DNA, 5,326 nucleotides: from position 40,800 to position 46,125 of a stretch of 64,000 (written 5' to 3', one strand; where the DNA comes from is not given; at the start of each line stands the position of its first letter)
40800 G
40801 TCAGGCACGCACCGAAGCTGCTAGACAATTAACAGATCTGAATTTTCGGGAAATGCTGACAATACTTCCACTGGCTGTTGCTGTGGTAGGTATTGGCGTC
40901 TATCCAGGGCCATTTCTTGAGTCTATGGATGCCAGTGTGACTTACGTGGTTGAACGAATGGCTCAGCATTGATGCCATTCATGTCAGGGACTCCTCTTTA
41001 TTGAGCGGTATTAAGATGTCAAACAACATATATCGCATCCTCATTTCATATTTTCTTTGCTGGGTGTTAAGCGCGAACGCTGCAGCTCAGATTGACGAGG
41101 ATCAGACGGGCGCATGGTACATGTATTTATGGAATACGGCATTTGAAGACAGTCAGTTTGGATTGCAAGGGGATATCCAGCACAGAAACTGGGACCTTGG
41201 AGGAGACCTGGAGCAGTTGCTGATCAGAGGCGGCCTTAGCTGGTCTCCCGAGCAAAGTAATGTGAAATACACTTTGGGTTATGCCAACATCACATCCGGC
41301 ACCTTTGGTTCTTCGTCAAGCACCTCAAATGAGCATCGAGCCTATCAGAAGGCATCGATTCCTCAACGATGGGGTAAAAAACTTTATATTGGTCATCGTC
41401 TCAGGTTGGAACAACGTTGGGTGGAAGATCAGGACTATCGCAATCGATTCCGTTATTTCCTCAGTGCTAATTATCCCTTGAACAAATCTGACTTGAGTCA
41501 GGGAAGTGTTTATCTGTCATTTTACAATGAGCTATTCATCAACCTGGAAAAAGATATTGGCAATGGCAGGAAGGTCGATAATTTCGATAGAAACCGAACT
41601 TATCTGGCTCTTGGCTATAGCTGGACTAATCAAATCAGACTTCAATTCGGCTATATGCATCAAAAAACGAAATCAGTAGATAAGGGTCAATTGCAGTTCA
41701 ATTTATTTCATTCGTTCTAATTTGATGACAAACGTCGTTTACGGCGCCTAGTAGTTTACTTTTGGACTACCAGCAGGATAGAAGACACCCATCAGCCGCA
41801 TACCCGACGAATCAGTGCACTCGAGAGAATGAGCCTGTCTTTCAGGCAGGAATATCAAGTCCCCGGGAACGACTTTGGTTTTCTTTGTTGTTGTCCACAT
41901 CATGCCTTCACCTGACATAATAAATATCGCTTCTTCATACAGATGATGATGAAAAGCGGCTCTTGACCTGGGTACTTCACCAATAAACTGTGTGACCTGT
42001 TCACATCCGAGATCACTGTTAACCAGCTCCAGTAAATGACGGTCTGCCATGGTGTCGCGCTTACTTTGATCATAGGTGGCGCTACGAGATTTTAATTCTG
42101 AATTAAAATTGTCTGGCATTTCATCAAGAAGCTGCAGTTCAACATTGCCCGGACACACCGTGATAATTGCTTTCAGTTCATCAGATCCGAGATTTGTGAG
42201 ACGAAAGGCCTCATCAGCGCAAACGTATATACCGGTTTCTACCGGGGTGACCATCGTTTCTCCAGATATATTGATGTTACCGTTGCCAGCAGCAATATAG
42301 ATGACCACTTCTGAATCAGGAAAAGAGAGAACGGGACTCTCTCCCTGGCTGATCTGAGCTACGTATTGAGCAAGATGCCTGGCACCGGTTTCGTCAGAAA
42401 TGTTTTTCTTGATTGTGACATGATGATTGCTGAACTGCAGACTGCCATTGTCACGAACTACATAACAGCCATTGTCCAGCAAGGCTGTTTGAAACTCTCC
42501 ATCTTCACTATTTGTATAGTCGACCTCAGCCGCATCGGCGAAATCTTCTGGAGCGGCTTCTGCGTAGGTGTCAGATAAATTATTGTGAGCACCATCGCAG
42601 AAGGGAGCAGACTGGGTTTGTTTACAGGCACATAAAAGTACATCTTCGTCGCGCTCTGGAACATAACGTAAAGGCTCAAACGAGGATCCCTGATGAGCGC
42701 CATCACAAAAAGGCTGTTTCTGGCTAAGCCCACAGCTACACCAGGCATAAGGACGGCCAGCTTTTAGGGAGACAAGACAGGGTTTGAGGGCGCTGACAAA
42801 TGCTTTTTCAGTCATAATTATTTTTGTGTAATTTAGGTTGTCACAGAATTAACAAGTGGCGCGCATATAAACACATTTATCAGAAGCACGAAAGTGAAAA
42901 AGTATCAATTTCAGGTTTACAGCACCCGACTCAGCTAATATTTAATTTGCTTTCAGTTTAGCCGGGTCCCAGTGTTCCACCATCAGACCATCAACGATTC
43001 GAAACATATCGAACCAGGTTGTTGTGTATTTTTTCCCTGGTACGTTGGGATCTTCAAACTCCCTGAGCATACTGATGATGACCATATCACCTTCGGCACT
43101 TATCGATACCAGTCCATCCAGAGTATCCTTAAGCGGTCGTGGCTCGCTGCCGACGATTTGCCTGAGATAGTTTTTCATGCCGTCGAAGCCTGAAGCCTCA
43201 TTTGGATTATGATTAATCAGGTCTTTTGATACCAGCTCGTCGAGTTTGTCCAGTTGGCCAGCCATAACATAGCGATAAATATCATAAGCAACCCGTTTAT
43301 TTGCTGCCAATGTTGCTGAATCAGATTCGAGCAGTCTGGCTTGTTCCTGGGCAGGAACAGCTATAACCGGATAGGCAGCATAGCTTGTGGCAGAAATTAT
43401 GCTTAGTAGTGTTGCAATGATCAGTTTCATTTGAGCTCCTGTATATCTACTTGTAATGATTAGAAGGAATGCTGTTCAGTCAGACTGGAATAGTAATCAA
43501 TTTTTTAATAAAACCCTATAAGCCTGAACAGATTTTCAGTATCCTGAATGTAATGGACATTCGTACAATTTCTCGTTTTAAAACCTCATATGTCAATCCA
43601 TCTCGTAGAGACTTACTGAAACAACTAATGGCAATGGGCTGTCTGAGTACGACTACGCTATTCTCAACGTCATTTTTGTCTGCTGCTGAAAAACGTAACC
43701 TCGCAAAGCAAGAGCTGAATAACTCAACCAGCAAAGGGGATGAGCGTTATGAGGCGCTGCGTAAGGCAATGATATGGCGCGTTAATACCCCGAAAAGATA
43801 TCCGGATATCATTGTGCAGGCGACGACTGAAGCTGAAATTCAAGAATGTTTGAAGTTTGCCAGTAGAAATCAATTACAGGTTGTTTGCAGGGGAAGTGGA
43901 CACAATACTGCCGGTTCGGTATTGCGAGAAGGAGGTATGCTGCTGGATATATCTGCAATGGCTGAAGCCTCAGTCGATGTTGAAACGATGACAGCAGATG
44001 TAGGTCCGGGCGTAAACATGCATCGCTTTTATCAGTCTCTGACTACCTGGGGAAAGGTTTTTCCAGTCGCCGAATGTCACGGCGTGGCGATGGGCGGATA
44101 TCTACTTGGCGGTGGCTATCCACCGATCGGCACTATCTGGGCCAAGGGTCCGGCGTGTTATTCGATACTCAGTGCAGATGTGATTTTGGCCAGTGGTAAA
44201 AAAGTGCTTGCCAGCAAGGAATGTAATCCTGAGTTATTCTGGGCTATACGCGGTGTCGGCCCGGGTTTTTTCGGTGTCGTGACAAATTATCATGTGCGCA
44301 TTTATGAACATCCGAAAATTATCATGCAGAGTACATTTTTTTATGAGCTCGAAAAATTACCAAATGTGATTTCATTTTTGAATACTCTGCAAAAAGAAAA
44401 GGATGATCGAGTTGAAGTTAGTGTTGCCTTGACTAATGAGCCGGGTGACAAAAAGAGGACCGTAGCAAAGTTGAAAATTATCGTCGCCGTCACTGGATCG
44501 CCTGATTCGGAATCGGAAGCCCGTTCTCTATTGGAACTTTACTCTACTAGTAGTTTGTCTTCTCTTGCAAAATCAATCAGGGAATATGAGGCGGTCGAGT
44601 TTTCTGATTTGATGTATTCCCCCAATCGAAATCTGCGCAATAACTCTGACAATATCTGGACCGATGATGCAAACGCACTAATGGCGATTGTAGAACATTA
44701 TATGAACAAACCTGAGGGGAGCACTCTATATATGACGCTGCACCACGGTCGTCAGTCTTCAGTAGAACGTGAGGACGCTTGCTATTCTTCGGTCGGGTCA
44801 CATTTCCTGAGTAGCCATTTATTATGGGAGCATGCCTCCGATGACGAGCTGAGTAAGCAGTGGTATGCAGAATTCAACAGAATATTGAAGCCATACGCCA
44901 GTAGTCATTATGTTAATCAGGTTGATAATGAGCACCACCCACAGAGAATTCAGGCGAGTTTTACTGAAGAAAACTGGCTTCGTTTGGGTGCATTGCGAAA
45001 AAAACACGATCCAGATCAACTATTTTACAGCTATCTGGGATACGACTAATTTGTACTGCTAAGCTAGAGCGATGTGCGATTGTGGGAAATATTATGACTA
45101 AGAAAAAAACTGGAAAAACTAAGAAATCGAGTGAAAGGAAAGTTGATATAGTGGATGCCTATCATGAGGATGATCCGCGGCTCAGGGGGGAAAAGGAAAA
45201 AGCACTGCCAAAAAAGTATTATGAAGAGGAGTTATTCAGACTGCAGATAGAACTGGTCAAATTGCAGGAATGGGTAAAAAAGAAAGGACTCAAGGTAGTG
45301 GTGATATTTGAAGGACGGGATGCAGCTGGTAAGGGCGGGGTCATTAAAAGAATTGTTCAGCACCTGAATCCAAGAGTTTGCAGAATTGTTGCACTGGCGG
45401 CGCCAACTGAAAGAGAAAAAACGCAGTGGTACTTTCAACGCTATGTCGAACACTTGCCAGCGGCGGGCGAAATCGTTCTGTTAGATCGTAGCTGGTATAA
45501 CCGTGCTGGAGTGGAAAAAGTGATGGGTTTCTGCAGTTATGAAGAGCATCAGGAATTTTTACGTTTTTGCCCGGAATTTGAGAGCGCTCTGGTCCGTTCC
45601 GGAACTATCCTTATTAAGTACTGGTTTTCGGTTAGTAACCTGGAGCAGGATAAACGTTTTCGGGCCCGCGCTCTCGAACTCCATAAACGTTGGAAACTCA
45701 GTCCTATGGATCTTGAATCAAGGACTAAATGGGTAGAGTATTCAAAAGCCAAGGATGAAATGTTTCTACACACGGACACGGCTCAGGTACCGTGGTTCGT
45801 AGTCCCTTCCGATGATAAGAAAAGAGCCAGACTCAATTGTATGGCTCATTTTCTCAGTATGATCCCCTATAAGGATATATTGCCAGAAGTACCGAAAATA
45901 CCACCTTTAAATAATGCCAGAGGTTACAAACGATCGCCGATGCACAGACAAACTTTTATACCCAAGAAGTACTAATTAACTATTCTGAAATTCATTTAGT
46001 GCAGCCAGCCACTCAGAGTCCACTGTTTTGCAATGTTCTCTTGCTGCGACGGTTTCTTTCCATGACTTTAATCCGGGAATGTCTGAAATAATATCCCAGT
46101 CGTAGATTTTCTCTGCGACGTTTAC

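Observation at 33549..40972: Mbh/Mbx-style membrane-module gene order with three antiporter-like subunits but no redox module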

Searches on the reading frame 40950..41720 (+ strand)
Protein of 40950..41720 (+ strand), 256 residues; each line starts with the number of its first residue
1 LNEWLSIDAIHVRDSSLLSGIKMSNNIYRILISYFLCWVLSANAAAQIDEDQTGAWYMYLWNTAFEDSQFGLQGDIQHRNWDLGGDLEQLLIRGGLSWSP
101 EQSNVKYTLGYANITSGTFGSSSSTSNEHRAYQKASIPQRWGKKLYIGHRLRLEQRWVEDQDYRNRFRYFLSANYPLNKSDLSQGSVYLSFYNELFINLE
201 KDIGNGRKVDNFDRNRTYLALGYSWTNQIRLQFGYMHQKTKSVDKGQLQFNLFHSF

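Call 4: search_protein_families(library=pfam, proteins=[window:40950-41720:+], max_evalue=0.01)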
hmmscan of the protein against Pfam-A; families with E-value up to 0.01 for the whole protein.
window:40950-41720:+ (256 aa): 1 family
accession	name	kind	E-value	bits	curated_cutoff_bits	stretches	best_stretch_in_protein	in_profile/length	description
PF10677.15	DUF2490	-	2.6e-43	148.4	29.8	1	54-244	2-181/186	Protein of unknown function (DUF2490)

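Call 10: search_protein_families(library=ncbifam, proteins=[window:40950-41720:+], max_evalue=0.001)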
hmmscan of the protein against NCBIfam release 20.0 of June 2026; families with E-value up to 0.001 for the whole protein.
window:40950-41720:+ (256 aa): 0 families

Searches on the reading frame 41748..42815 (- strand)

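Call 4: search_protein_families(library=pfam, proteins=[window:41748-42815:-], max_evalue=0.01)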
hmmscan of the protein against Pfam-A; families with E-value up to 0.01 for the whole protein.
window:41748-42815:- (355 aa): 4 families
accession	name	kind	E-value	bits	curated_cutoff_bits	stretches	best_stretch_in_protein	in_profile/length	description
PF09360.15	zf-CDGSH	-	4.2e-17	62.6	29.5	2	20-42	25-48/48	Iron-binding zinc finger CDGSH type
PF07883.17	Cupin_2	-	2.4e-11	43.6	27.2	1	285-343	10-68/70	Cupin domain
PF02311.25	AraC_binding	-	6.9e-06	26.3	21.1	1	282-339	12-69/135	AraC-like ligand binding domain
PF06339.18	Ectoine_synth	-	9.9e-06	26.3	27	1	277-348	41-110/127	Ectoine synthase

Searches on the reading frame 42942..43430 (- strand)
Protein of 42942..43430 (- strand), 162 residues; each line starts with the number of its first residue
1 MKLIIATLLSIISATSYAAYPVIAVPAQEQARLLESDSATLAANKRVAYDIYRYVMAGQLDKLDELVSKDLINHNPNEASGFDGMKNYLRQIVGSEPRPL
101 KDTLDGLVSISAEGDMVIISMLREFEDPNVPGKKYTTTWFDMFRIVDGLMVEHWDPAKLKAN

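Call 4: search_protein_families(library=pfam, proteins=[window:42942-43430:-], max_evalue=0.01)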
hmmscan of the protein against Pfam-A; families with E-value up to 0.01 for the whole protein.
window:42942-43430:- (162 aa): 2 families
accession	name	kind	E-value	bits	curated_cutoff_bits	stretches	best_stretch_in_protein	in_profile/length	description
PF12680.13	SnoaL_2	-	7.2e-08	33.4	27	1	52-153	5-102/102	SnoaL-like domain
PF07366.18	SnoaL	-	1e-05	25.8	28.4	0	49-91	4-49/126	SnoaL-like polyketide cyclase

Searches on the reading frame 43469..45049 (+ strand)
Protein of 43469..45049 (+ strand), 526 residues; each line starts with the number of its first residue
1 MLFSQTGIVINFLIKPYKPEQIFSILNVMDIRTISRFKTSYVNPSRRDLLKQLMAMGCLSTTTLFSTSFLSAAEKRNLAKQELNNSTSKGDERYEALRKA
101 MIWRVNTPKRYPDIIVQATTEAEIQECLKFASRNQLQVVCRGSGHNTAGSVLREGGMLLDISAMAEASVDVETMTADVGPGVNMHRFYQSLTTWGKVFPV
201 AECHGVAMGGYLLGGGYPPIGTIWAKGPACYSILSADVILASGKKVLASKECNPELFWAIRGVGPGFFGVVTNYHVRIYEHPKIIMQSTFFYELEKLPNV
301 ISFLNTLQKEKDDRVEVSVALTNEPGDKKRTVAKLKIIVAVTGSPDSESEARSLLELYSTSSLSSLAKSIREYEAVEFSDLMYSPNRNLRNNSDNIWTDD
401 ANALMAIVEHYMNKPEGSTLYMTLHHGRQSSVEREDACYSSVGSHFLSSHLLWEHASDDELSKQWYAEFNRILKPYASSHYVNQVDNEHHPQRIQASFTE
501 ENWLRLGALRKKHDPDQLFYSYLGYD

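Call 4: search_protein_families(library=pfam, proteins=[window:43469-45049:+], max_evalue=0.01)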
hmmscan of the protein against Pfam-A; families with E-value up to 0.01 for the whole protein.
window:43469-45049:+ (526 aa): 1 family
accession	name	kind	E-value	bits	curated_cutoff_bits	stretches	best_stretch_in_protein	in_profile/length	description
PF01565.28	FAD_binding_4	-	1.6e-22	80.1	26.4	1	112-244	1-134/139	FAD binding domain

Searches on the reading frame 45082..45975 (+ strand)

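Call 60: search_protein_families(library=pfam, proteins=[window:45082-45975:+], max_evalue=0.001)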
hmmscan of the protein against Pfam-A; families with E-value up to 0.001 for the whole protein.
window:45082-45975:+ (297 aa): 1 family
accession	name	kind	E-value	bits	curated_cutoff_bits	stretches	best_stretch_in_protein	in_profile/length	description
PF03976.20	PPK2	-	5.9e-103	343.8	22.3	1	43-265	3-225/229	Polyphosphate kinase 2 (PPK2)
